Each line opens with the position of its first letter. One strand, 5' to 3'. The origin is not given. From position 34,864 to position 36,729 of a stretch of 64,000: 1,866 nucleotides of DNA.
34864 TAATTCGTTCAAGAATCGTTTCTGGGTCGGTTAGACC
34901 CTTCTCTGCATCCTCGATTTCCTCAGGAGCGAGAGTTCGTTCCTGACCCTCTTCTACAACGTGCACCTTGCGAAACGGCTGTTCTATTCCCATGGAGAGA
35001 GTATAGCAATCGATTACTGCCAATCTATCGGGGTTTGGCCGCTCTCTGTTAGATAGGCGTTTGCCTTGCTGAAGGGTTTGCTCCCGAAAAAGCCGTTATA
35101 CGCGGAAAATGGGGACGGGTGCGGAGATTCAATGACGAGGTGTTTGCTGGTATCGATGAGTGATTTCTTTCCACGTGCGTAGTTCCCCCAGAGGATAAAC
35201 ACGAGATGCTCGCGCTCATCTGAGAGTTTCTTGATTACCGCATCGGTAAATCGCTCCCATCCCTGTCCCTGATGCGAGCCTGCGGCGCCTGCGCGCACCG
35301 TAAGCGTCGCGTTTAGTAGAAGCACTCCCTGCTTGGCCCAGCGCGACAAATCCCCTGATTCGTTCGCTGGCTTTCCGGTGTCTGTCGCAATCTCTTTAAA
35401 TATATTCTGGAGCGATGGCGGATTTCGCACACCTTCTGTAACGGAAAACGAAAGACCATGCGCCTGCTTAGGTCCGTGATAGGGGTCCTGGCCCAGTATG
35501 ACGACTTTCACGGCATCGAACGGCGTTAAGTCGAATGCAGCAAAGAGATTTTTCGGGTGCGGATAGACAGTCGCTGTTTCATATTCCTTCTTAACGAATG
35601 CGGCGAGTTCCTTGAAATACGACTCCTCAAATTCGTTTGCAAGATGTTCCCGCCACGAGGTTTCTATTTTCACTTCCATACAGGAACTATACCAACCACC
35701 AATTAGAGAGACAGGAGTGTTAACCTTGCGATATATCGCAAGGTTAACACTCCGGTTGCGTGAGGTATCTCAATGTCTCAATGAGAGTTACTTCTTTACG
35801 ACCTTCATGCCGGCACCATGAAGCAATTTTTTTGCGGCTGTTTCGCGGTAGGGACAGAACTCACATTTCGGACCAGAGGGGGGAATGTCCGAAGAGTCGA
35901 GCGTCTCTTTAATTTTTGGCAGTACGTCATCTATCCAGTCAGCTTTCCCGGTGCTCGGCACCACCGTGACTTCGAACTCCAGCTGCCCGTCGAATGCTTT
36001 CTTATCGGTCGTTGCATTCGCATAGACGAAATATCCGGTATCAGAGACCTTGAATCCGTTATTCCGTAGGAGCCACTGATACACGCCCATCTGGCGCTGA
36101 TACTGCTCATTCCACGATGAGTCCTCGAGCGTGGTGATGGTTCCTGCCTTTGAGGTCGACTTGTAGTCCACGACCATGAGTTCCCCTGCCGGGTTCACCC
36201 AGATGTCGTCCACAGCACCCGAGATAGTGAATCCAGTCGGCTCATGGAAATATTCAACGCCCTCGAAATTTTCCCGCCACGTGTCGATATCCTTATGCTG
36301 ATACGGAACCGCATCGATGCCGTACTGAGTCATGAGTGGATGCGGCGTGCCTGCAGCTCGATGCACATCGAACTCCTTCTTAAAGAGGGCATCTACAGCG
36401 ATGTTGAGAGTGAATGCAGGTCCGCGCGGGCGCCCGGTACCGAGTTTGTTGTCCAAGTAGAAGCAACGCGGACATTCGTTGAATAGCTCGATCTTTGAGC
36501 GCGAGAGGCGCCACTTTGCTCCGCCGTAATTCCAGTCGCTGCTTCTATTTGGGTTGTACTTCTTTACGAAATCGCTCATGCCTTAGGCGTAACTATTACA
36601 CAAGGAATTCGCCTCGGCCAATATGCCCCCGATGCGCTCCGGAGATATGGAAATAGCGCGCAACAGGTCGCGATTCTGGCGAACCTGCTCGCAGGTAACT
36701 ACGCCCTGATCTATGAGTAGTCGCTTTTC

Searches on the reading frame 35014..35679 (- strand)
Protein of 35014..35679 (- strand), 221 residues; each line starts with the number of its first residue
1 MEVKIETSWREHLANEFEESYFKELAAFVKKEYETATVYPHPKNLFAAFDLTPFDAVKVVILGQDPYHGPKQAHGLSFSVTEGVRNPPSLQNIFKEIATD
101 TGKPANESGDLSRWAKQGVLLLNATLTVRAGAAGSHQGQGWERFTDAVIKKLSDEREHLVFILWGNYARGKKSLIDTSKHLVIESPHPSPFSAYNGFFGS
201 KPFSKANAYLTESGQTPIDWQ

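Call 53: find_homologous_proteins(query=window:35014-35679:-, max_evalue=1e-40)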
Query window:35014-35679:- (221 aa): 8000 proteins with E <= 1e-40 among 8000 candidates; the best 120 are listed.
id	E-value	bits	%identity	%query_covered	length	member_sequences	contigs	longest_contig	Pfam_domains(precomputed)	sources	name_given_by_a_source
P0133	1.2e-139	481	95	100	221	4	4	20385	PF03167.26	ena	-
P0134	3.4e-125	434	84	100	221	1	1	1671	PF03167.26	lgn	-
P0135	7.0e-122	423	84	100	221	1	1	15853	PF03167.26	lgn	-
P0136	1.0e-119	416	82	100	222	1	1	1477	PF03167.26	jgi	jgi:uracil-DNA glycosylase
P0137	1.1e-119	416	82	100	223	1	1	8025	PF03167.26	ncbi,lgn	ncbi:MAG: uracil-DNA glycosylase [Bacillota bacterium]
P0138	2.5e-119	415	81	100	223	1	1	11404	PF03167.26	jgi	jgi:uracil-DNA glycosylase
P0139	1.0e-118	413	82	100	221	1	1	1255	PF03167.26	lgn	-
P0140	6.1e-118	410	81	100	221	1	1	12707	PF03167.26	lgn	-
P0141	7.7e-118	410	81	100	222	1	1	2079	PF03167.26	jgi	jgi:uracil-DNA glycosylase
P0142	1.4e-117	409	79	100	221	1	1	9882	PF03167.26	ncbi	-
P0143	3.3e-117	408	81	100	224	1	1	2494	PF03167.26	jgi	jgi:uracil-DNA glycosylase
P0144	1.2e-116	406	82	100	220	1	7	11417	PF03167.26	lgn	-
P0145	1.3e-116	406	79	100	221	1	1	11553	PF03167.26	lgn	-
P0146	4.7e-116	404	80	100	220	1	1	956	PF03167.26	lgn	-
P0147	5.0e-116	404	80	100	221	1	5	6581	PF03167.26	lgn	-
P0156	7.3e-114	397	80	100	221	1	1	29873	PF03167.26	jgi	jgi:uracil-DNA glycosylase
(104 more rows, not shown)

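Call 54: find_encoding_contigs(protein=P0133, flank=10000, max_places=2)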
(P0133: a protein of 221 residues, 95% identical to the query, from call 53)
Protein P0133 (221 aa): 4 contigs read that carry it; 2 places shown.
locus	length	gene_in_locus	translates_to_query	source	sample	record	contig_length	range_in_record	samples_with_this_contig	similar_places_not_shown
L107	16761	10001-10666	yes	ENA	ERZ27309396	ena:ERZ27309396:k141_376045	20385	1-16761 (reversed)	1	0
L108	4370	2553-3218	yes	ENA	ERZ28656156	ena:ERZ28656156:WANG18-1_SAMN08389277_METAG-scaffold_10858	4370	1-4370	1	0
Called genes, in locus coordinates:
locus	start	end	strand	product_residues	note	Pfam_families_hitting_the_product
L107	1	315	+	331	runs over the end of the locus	PF18920:DUF5671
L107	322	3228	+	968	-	PF00133:tRNA-synt_1, PF09334:tRNA-synt_1g, PF13603:tRNA-synt_1_2, PF00293:NUDIX, PF00133:tRNA-synt_1, PF09334:tRNA-synt_1g (weak), PF08264:Anticodon_1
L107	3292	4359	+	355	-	PF04545:Sigma70_r4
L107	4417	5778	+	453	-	PF26449:DUF8128 (weak)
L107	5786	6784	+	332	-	PF02618:YceG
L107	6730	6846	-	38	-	-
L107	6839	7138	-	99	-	-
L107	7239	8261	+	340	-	PF02540:NAD_synthase (weak), PF03054:tRNA_Me_trans, PF20259:tRNA_Me_trans_M, PF20258:tRNA_Me_trans_C (weak)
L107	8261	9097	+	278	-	PF03477:ATP-cone (weak), PF04471:Mrr_cat (faint)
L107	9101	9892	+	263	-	PF12705:PDDEXK_1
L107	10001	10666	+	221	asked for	PF03167:UDG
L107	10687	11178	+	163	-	-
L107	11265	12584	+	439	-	PF00675:Peptidase_M16, PF05193:Peptidase_M16_C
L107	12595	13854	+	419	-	PF05193:Peptidase_M16_C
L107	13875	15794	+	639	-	PF01411:tRNA-synt_2c, PF07973:tRNA_SAD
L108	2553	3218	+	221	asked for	PF03167:UDG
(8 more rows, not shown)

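Call 55: find_encoding_contigs(protein=P0156, flank=6000, max_places=1)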
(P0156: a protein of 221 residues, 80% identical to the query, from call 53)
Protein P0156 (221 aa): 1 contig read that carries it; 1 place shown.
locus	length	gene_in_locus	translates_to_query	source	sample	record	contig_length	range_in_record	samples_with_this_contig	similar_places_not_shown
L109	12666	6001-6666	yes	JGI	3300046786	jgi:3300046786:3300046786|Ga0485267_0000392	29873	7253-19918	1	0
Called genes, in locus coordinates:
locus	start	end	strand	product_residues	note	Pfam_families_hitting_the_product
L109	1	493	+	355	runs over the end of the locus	PF04545:Sigma70_r4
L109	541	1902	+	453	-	PF26449:DUF8128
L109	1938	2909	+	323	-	PF02618:YceG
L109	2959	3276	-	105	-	-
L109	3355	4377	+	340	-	PF02540:NAD_synthase (weak), PF03054:tRNA_Me_trans, PF20259:tRNA_Me_trans_M, PF20258:tRNA_Me_trans_C (faint)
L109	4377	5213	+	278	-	PF03477:ATP-cone (weak), PF04471:Mrr_cat (faint)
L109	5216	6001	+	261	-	PF12705:PDDEXK_1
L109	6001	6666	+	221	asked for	PF03167:UDG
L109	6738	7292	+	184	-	-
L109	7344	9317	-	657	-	PF05649:Peptidase_M13_N, PF01431:Peptidase_M13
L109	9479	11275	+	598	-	PF01411:tRNA-synt_2c, PF07973:tRNA_SAD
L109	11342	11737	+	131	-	-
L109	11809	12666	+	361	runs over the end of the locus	-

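Call 56: find_encoding_contigs(protein=P0135, flank=8000, max_places=1)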
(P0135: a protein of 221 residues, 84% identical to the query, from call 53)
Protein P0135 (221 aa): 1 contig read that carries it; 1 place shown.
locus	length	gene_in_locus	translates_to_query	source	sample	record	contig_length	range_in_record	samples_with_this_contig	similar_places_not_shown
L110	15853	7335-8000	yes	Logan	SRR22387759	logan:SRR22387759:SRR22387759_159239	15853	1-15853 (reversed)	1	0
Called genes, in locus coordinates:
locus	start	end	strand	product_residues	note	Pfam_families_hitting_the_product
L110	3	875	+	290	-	?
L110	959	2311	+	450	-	PF26449:DUF8128 (weak)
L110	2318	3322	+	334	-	PF02618:YceG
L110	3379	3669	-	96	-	-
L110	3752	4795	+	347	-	PF02540:NAD_synthase (weak), PF03054:tRNA_Me_trans, PF20259:tRNA_Me_trans_M, PF20258:tRNA_Me_trans_C (weak)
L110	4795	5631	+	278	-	PF03477:ATP-cone (weak), PF04471:Mrr_cat (faint)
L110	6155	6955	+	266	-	PF12705:PDDEXK_1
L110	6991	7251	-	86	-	-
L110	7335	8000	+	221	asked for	PF03167:UDG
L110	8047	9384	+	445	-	PF00675:Peptidase_M16, PF05193:Peptidase_M16_C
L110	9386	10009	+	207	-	PF00675:Peptidase_M16 (weak)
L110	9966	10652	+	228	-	PF05193:Peptidase_M16_C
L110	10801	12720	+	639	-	PF01411:tRNA-synt_2c, PF07973:tRNA_SAD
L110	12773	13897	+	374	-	-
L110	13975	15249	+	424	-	PF04865:Baseplate_J (weak)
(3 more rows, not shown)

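Call 65: search_protein_families(library=ncbifam, proteins=[window:35014-35679:-], max_evalue=0.001)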
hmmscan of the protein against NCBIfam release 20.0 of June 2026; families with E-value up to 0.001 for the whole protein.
window:35014-35679:- (221 aa): 5 families
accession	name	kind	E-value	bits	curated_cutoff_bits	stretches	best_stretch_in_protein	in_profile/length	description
NF003592.0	PRK05254.1-5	equivalog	5.9e-101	336.9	162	1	1-221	1-221/225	uracil-DNA glycosylase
NF003589.0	PRK05254.1-2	equivalog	9.8e-99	329.6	223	1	2-221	4-224/227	uracil-DNA glycosylase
TIGR00628.1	ung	equivalog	4.4e-83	278.3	185.75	1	7-214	2-209/210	uracil-DNA glycosylase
NF003591.1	PRK05254.1-4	equivalog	9.7e-81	270.3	237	1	6-211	2-207/208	uracil-DNA glycosylase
NF003588.0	PRK05254.1-1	equivalog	1.2e-71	240.8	143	1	4-221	9-223/225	uracil-DNA glycosylase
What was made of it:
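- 35014..35679 (-): Uracil-DNA glycosylase gene (ung), the presumed target downstream of site 2. NCBIfam NF003592 336.9 bits and TIGR00628 278 bits (call 65).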

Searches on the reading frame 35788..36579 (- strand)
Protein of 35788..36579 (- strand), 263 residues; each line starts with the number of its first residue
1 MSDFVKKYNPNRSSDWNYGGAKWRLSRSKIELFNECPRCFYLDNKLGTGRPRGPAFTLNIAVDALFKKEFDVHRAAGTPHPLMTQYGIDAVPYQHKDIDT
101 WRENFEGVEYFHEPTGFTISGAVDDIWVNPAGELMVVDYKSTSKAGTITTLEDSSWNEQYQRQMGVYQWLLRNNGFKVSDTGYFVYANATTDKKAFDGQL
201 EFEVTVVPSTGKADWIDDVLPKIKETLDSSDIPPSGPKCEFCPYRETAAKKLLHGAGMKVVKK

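Call 65: search_protein_families(library=ncbifam, proteins=[window:35788-36579:-], max_evalue=0.001)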
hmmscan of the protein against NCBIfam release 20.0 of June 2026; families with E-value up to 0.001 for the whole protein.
window:35788-36579:- (263 aa): 2 families
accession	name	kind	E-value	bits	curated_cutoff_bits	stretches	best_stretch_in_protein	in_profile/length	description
TIGR00372.1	cas4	equivalog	1.5e-08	34.7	65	1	119-246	68-176/180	CRISPR-associated protein Cas4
TIGR02784.1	addA_alphas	equivalog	9.2e-05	21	860.75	1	115-172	1063-1115/1138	double-strand break repair helicase AddA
